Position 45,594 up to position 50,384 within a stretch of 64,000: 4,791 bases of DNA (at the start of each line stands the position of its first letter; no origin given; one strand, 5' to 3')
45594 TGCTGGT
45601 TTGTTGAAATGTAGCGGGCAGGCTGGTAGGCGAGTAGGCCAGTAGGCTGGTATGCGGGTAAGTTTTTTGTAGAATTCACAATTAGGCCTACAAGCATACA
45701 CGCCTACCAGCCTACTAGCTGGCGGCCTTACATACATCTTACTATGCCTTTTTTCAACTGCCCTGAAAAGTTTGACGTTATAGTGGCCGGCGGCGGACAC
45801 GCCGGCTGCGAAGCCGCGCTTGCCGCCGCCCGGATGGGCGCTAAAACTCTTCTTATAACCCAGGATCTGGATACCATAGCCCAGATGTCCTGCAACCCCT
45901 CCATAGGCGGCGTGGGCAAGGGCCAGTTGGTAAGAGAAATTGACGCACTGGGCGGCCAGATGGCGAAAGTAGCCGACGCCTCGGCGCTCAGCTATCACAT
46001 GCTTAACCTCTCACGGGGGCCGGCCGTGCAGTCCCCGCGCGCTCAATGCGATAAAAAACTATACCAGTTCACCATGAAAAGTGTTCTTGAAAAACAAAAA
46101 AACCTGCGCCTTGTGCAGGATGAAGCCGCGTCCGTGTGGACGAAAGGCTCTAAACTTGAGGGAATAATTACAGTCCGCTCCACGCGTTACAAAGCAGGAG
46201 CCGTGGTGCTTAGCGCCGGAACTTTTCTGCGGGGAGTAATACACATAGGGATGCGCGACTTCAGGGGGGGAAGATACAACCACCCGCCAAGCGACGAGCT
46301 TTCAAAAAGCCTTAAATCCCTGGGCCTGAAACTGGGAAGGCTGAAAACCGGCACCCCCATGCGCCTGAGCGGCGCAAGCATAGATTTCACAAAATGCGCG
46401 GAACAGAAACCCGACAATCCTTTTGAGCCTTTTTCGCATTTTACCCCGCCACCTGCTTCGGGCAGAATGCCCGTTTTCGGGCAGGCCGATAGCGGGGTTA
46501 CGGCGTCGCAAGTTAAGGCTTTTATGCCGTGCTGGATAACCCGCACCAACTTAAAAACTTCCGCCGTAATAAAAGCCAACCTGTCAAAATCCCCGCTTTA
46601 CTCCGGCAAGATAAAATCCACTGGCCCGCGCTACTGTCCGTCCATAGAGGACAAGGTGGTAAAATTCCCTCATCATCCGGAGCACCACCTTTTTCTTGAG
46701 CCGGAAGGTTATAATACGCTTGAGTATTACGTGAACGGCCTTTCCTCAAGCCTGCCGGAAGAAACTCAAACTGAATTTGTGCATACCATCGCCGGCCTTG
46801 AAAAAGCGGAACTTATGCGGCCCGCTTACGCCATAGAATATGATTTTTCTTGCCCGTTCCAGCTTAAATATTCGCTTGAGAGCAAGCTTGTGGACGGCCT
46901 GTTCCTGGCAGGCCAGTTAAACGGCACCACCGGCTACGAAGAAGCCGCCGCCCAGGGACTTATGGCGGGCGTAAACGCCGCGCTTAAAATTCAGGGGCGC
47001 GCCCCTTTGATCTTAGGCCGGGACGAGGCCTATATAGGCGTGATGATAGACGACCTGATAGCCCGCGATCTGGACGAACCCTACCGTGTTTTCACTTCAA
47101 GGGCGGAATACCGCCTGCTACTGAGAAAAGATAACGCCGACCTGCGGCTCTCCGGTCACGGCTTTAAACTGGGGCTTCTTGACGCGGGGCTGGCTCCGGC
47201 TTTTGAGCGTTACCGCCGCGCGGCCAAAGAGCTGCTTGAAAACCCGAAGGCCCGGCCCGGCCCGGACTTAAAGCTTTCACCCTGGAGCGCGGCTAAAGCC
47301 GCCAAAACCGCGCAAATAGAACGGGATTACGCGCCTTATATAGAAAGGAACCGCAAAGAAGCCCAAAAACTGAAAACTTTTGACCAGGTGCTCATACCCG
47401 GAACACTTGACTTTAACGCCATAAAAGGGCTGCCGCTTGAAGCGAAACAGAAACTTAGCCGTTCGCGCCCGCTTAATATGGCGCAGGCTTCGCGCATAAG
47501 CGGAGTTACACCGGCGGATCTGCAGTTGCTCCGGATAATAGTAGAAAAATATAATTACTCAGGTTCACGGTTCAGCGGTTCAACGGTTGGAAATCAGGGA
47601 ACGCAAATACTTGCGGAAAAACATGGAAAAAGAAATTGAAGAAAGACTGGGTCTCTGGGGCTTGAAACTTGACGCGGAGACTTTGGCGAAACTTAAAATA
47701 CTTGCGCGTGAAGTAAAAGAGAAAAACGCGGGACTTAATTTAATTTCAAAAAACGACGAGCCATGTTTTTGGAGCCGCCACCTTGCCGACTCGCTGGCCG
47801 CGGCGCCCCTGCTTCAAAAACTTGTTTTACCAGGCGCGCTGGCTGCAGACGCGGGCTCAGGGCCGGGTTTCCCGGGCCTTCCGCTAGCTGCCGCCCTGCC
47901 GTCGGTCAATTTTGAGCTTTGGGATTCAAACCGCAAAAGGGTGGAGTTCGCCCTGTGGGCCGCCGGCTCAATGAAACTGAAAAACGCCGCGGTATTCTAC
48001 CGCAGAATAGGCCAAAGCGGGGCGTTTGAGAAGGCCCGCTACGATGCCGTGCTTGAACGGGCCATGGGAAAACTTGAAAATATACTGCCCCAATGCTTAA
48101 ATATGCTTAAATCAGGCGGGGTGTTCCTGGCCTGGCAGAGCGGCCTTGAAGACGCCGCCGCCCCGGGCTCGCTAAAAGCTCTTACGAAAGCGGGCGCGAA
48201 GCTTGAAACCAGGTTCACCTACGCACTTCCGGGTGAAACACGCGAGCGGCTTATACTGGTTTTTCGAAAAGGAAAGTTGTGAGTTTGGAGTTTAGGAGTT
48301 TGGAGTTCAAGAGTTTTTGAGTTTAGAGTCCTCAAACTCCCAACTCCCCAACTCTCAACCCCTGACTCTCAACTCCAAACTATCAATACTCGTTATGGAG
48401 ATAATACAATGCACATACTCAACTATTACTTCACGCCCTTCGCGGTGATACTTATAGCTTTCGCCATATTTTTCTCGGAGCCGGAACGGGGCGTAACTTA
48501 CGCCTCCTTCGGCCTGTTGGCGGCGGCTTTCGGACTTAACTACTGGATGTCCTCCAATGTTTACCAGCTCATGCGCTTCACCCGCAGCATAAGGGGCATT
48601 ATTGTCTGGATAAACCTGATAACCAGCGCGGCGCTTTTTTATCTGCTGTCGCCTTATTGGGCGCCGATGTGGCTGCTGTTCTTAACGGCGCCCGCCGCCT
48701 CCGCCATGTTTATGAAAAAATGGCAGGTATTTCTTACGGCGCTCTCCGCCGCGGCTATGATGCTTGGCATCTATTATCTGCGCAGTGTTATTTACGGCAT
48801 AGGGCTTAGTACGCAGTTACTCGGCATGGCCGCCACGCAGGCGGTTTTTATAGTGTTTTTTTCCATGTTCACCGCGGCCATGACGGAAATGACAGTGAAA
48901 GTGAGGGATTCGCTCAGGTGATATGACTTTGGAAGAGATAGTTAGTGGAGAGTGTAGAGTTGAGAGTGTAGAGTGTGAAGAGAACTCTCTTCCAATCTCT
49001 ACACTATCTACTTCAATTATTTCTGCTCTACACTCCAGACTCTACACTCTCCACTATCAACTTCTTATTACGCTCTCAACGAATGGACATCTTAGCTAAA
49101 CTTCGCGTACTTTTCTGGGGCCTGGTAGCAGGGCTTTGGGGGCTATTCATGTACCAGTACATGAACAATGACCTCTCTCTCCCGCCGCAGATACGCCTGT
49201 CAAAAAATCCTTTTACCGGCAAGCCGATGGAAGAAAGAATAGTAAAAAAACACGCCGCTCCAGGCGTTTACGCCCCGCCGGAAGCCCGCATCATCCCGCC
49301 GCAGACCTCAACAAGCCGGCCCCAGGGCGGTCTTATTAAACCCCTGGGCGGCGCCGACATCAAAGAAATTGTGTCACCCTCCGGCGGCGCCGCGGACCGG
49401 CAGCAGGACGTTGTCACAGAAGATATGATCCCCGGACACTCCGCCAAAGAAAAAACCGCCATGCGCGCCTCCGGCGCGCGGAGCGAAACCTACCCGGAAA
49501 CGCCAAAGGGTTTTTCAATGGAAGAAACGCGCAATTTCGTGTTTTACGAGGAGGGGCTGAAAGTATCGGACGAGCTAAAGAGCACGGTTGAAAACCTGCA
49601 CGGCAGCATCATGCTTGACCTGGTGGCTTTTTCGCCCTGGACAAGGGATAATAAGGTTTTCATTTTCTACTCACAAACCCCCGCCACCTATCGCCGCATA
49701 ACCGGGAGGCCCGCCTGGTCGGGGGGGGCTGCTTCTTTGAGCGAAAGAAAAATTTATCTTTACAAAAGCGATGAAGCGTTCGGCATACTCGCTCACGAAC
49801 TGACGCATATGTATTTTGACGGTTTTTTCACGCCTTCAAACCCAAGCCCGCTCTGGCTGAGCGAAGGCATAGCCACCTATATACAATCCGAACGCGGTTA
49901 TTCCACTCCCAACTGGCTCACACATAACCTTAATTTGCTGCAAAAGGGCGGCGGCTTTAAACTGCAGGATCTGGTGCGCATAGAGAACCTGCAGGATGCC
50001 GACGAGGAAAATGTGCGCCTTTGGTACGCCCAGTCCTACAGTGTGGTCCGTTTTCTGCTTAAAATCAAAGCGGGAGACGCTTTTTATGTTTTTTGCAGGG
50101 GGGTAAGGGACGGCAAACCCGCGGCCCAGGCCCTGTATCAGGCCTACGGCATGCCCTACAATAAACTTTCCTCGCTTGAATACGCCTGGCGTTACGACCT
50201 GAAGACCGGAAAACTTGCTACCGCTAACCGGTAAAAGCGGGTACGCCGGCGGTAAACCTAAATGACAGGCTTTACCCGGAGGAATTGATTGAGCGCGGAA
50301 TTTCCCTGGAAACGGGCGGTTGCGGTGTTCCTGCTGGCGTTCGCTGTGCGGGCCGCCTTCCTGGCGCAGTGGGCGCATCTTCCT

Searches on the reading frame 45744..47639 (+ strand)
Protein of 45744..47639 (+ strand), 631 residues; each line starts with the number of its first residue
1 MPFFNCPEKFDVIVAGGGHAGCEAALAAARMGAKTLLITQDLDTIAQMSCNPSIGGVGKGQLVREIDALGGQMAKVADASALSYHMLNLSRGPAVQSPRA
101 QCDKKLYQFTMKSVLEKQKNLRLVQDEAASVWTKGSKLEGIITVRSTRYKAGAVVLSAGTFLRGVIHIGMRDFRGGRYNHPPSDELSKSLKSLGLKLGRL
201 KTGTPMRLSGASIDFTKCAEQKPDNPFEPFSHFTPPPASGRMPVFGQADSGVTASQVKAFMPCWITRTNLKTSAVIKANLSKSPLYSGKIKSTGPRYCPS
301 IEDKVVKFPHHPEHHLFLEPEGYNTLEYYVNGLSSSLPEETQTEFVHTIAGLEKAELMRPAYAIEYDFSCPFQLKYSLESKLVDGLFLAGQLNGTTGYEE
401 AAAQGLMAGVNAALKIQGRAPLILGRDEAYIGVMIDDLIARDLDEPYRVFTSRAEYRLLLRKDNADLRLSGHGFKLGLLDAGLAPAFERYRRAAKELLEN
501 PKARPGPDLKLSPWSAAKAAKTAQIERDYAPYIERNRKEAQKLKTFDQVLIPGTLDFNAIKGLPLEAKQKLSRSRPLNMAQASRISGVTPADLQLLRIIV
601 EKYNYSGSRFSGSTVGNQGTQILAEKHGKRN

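Call 7: search_protein_families(library=pfam, proteins=[window:45744-47639:+], max_evalue=0.01)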
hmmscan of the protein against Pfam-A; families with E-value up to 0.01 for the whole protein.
window:45744-47639:+ (631 aa): 6 families
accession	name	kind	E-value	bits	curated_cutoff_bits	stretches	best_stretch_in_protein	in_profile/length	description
PF01134.28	GIDA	-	1.6e-152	508.5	22.1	1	11-419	1-390/391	Glucose inhibited division protein A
PF13932.14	SAM_GIDA_C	-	4.7e-19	68.4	27.1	1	542-596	2-56/57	tRNA modifying enzyme MnmG/GidA C-terminal helical bundle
PF12831.13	FAD_oxidored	-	2.3e-09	37.5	27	1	11-147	1-130/416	FAD dependent oxidoreductase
PF07992.20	Pyr_redox_2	-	1.4e-05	25.2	26.1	1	10-159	1-108/291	Pyridine nucleotide-disulphide oxidoreductase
PF00890.30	FAD_binding_2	-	2.3e-05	24.2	20.4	1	11-41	1-31/414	FAD binding domain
PF01262.27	AlaDh_PNT_C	-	0.0013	18.7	23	1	11-48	30-67/214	Alanine dehydrogenase/PNT, C-terminal domain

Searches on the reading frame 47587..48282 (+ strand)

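Call 7: search_protein_families(library=pfam, proteins=[window:47587-48282:+], max_evalue=0.01)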
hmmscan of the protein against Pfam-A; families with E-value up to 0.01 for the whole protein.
window:47587-48282:+ (231 aa): 2 families
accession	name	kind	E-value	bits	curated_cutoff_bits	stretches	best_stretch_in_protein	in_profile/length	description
PF02527.21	GidB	-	4.1e-31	108.2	27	1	34-184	3-148/184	rRNA small subunit methyltransferase G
PF05175.20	MTS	-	0.0076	16.3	23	0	71-156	19-103/170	Methyltransferase small domain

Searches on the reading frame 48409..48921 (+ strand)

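Call 7: search_protein_families(library=pfam, proteins=[window:48409-48921:+], max_evalue=0.01)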
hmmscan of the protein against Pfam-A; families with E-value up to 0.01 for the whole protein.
window:48409-48921:+ (170 aa): 0 families

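Call 54: search_protein_families(library=ncbifam, proteins=[window:48409-48921:+], max_evalue=1)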
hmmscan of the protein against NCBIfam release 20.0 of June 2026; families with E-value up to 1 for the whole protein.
window:48409-48921:+ (170 aa): 1 family
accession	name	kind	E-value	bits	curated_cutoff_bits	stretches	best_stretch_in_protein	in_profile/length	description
TIGR04205.1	classIII_w_PIP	hypoth_equivalog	0.035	14.2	65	1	107-130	11-34/67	class III signal peptide domain-containing protein, archaeosortase D/PIP-CTERM system-associated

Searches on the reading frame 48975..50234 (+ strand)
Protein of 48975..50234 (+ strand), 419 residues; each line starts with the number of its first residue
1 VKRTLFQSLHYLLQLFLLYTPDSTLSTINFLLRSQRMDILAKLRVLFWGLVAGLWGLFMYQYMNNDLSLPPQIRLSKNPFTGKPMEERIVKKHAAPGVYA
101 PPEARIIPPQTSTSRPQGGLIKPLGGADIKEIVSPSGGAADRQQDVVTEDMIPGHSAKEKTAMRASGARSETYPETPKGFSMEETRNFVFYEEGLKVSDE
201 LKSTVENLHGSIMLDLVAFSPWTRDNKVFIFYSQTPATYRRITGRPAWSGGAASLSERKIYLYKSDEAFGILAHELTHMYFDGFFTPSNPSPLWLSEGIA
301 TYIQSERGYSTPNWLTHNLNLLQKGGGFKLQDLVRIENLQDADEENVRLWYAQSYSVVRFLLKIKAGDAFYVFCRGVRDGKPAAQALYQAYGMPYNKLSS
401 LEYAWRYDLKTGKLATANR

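Call 77: search_protein_families(library=pfam, proteins=[window:48975-50234:+], max_evalue=0.00001)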
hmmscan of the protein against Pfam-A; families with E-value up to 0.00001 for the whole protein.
window:48975-50234:+ (419 aa): 1 family
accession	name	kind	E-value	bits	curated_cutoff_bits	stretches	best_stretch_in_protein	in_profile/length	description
PF13485.12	Peptidase_MA_2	-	4.2e-09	36.9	32.4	1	246-407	40-197/201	Peptidase MA superfamily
